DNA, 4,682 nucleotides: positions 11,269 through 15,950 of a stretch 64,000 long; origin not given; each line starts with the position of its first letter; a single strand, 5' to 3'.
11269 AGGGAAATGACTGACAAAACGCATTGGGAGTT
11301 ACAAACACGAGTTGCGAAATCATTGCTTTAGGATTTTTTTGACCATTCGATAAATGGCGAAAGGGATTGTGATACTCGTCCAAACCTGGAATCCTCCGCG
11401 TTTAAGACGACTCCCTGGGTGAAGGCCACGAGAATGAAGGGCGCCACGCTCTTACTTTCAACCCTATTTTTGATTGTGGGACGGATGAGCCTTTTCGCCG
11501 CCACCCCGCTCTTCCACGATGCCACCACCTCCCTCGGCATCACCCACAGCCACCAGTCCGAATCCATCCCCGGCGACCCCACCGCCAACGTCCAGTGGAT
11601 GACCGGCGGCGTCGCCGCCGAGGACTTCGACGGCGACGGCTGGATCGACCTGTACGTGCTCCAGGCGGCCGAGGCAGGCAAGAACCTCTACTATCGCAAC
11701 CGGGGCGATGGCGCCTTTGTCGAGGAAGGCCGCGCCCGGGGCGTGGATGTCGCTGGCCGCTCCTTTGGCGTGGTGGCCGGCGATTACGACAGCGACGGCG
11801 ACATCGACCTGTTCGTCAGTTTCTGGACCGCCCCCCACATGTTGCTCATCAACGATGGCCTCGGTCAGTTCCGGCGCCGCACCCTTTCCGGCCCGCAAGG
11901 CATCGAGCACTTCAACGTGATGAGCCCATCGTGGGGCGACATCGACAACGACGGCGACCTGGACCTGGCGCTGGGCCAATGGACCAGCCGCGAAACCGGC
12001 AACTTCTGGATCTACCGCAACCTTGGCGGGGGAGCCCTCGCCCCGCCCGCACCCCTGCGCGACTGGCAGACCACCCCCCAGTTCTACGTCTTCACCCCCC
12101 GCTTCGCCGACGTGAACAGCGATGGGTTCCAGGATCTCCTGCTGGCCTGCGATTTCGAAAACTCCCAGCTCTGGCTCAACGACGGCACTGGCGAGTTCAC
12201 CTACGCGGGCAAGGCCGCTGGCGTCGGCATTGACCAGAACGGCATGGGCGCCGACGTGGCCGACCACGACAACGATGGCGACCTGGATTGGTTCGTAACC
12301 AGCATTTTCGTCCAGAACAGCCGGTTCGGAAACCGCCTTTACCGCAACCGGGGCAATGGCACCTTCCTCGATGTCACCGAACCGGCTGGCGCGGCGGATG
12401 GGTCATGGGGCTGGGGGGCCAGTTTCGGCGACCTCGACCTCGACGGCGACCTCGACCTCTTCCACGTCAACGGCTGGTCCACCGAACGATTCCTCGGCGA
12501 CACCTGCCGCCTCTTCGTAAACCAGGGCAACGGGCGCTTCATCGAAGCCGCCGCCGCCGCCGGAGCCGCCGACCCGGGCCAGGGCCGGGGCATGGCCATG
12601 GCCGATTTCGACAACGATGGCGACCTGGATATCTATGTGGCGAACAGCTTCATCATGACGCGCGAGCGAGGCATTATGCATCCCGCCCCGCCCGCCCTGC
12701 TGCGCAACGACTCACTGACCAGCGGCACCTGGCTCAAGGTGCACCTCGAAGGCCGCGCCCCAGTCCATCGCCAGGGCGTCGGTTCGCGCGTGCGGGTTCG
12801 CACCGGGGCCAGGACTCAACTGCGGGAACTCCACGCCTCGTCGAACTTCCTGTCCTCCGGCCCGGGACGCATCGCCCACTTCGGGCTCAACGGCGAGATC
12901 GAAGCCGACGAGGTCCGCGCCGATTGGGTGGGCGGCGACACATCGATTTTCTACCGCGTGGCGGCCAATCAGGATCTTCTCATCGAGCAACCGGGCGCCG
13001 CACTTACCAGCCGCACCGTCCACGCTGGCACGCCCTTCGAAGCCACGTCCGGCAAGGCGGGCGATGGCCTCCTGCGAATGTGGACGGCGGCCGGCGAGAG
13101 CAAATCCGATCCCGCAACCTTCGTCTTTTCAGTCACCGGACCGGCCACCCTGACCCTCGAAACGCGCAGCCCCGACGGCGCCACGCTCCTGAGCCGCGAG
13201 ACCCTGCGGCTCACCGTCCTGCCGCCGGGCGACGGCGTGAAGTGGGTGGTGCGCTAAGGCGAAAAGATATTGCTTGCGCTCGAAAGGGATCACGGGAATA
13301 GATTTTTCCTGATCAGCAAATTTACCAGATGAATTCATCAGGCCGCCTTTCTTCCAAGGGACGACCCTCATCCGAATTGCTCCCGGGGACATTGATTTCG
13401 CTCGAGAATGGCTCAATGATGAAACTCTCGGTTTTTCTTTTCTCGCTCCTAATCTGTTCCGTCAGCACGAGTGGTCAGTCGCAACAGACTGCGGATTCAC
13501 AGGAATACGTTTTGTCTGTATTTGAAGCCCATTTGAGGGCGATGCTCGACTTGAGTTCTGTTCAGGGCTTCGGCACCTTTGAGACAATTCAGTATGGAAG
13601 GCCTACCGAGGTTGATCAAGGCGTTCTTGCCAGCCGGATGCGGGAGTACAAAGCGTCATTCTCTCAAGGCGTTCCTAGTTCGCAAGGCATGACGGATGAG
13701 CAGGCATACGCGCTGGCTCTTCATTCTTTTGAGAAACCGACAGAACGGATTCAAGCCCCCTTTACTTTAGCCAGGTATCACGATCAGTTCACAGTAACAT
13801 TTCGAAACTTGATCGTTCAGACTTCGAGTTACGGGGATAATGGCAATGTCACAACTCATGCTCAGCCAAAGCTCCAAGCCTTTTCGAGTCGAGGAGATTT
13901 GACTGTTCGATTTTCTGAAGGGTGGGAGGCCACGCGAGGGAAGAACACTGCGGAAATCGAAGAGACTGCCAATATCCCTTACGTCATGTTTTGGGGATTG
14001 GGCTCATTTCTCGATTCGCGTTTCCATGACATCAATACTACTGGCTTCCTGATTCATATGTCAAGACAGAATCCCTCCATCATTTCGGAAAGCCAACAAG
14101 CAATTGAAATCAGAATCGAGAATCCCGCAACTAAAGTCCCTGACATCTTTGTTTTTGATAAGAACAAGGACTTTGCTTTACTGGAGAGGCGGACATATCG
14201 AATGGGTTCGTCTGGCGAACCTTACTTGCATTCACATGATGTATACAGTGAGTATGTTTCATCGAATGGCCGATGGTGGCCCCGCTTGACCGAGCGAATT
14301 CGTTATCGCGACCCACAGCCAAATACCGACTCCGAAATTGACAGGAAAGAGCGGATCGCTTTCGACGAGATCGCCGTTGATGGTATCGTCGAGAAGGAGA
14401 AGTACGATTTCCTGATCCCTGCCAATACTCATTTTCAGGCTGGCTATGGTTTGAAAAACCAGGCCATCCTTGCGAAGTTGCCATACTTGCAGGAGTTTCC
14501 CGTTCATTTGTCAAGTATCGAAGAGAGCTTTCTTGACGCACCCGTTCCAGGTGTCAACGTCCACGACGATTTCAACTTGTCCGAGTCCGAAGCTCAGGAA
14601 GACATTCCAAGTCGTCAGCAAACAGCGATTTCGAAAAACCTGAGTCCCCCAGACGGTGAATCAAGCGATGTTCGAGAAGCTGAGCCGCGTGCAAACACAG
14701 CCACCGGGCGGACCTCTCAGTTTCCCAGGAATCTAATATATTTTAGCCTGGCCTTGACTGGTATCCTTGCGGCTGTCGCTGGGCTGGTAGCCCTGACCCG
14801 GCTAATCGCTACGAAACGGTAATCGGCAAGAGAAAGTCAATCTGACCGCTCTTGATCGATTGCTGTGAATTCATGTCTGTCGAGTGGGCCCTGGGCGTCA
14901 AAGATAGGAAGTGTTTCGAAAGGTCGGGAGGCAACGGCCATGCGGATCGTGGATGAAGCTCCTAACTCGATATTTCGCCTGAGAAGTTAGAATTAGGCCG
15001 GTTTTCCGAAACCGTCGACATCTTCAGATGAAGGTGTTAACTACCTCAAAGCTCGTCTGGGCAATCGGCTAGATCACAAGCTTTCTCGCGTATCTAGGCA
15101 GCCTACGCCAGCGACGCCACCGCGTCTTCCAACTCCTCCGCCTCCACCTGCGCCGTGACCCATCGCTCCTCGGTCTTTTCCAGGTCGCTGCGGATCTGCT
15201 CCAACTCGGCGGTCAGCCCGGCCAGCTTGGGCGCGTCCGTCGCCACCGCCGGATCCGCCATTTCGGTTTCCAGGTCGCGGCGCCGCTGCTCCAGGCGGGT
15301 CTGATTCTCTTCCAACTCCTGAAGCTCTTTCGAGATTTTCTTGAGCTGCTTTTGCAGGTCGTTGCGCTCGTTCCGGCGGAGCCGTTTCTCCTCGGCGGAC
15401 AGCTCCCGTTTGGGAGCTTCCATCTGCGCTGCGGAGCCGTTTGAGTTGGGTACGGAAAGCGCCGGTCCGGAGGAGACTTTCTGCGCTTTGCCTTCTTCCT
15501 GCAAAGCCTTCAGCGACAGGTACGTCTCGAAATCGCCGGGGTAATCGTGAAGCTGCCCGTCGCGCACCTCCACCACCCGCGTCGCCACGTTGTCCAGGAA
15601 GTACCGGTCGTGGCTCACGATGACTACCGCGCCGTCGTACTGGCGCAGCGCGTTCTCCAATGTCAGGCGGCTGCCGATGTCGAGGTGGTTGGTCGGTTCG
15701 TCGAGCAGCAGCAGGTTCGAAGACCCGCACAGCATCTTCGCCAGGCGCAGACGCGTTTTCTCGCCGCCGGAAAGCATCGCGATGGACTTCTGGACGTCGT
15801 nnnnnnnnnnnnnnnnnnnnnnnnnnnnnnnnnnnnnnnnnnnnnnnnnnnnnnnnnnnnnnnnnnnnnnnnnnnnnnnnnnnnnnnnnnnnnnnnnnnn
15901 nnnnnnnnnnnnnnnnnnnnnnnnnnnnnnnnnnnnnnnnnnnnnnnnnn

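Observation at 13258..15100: Second low-GC island: single large ORF for a signal-peptide protein with C-terminal membrane anchor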

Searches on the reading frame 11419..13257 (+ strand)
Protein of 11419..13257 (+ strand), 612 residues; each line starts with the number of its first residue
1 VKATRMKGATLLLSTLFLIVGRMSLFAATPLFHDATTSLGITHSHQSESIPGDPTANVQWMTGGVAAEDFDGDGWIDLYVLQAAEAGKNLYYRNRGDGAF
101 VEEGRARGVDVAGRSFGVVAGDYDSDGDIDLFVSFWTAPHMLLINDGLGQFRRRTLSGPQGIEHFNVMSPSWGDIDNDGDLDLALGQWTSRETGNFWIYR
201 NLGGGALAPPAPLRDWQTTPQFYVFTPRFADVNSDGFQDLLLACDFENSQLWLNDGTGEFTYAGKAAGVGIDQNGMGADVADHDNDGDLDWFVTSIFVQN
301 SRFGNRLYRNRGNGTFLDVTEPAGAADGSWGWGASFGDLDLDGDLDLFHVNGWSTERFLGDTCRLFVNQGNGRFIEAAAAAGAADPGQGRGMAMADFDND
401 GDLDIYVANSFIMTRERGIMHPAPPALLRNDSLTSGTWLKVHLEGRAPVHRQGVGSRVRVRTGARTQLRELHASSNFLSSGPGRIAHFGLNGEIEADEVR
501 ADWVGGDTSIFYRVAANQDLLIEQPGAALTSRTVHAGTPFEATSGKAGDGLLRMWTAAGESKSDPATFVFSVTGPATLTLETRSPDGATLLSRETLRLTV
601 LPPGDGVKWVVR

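Call 5: search_protein_families(library=pfam, proteins=[window:11419-13257:+], max_evalue=1)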
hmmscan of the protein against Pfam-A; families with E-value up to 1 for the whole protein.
window:11419-13257:+ (612 aa): 4 families
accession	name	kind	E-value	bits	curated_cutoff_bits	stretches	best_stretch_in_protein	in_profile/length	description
PF13517.12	FG-GAP_3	-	2.7e-50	169.2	26.9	6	69-133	1-61/61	FG-GAP-like repeat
PF07593.17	UnbV_ASPIC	-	1.2e-10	41.5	23.4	1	453-520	1-67/68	ASPIC and UnbV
PF01839.29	FG-GAP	-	1.5e-08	34.8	22.1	3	168-186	3-21/37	FG-GAP repeat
PF08402.16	TOBE_2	-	0.083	13.5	21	0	501-539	25-63/76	TOBE domain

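Call 17: find_related_loci(query=window:11419-13254:+, collection=genome_contigs, flank=10000)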
Query window:11419-13254:+ (612 aa) in genome_contigs; peptide patterns used: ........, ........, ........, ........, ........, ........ (x = any residue, [..] = any of these).
599 stretches matched a pattern (row limit reached: there are more); 477 encode a relative of the query (tblastn E <= 1e-3); the best 80 are kept; 80 distinct loci.
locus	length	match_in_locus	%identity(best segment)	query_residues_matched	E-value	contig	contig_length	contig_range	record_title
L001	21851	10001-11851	44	5-600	1e-153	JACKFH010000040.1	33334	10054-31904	MAG: Candidatus Omnitrophota bacterium isolate HK-STAS-OLB16-2 HK-STAS-OLB16-2_40, whole genome shotgun sequence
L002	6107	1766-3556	46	11-600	3e-154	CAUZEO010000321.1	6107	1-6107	MAG: Kiritimatiellia bacterium isolate CB27_Tmax.59 genome assembly, contig: Ga0310121_10013952, whole genome shotgun se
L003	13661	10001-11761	46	32-601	2e-150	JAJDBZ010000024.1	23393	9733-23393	MAG: Candidatus Omnitrophota bacterium isolate OFTM149 OFTM149_23, whole genome shotgun sequence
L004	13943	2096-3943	45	7-600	3e-141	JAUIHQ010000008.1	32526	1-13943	MAG: bacterium isolate Co_bin.216 NODE_8314_length_32526_cov_0.938887, whole genome shotgun sequence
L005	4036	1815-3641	45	11-600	1e-143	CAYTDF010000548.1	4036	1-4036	MAG TPA_asm: uncultured bacterium isolate SRP308112_co1_364 genome assembly, contig: NODE_46494_length_4036_cov_3.284351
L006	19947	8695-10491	43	30-600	3e-133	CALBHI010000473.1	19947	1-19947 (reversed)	MAG TPA_asm: uncultured Verrucomicrobia bacterium isolate SRR5576005_bin.32_CONCOCT_v1.1_MAG genome assembly, contig: ER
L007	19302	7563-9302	43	5-601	4e-131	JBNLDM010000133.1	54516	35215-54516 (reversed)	MAG: Pontiella sp. isolate C1C2.bin.5.orig k141_2580358, whole genome shotgun sequence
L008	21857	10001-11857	42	28-612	2e-130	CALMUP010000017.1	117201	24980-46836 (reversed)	MAG TPA_asm: uncultured Verrucomicrobia bacterium isolate SRR2107179_bin.17_CONCOCT_v1.1_MAG genome assembly, contig: ER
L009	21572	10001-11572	47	32-530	3e-130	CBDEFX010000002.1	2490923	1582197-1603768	MAG: Dehalococcoidia bacterium isolate bd3fcf20-00e0-4c08-a004-f645cab7dc39 genome assembly, contig: contig_2, whole gen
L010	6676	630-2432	44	9-600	5e-130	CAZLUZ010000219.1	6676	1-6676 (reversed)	MAG TPA_asm: uncultured Akkermansia sp. isolate SRP128890_co1_262 genome assembly, contig: NODE_15651_length_6676_cov_5.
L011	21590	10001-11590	45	32-522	3e-129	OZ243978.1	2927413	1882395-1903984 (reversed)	MAG: Dehalococcoidia bacterium isolate 7f999ff8-d283-48c4-a118-127608cdb325 genome assembly, chromosome: 1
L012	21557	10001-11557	47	32-525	2e-128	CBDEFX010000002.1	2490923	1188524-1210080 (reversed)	MAG: Dehalococcoidia bacterium isolate bd3fcf20-00e0-4c08-a004-f645cab7dc39 genome assembly, contig: contig_2, whole gen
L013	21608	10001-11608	46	26-522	2e-124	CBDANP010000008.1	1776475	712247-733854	MAG: Dehalococcoidia bacterium isolate b4c8b7c9-9533-4910-ac39-d933c6e21fa7 genome assembly, contig: contig_8, whole gen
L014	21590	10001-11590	45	32-522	5e-123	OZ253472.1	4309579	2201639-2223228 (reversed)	MAG: Dehalococcoidia bacterium isolate 530a8394-237e-405c-b316-5e5b388c5070 genome assembly, chromosome: 1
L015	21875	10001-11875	40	17-612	1e-120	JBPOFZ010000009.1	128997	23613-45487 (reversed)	MAG: Opitutaceae bacterium isolate MAG_27 MAG_27_9, whole genome shotgun sequence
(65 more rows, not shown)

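Call 52: find_related_loci(query=window:11419-13254:+, collection=metagenome_contigs, flank=10000)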
Query window:11419-13254:+ (612 aa) in metagenome_contigs; peptide patterns used: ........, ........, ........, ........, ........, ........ (x = any residue, [..] = any of these).
600 stretches matched a pattern (row limit reached: there are more); 411 encode a relative of the query (tblastn E <= 1e-3); the best 80 are kept; 80 distinct loci.
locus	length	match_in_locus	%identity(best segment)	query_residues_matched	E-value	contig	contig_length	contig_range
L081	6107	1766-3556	46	11-600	2e-154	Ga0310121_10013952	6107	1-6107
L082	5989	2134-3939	46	6-600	9e-154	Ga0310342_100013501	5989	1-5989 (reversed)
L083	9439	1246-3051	45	6-600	3e-151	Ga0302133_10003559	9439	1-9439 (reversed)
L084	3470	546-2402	44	6-601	2e-140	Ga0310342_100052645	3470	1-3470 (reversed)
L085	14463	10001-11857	42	28-612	1e-131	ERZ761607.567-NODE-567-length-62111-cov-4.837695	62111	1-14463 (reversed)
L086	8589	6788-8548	43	17-592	7e-123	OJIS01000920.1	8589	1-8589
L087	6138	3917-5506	46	31-522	3e-121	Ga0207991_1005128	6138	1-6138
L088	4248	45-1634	46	31-522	1e-122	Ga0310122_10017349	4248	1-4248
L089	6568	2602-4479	39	2-600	2e-116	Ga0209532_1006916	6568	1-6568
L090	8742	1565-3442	39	2-600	2e-116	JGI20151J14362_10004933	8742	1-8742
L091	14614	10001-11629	45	32-525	5e-114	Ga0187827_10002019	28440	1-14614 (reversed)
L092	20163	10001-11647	42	61-603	1e-112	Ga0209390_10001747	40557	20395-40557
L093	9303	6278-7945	38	22-525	2e-109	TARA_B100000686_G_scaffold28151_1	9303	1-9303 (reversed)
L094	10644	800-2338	43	32-508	2e-107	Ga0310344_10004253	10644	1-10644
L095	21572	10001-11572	44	32-518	1e-105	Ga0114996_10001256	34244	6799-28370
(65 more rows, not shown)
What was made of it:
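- On Classical mobile genomic island: The best homologues of the adjacent ASPIC gene reach 47% identity (GTDB representatives, call 17) and 46% (metagenomes, call 52).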

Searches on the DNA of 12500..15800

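Call 25: search_rna_families(source=window, start=12500, end=15800, threshold=evalue, max_evalue=1)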
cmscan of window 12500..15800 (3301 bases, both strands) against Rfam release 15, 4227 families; matches with E-value up to 1: 0.
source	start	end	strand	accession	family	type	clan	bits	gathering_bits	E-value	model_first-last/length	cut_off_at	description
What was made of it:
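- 14823..15102 (.): Low-GC 3' spacer between the convergent stops of the orphan gene and the ABC-F gene. No Rfam match (call 25).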
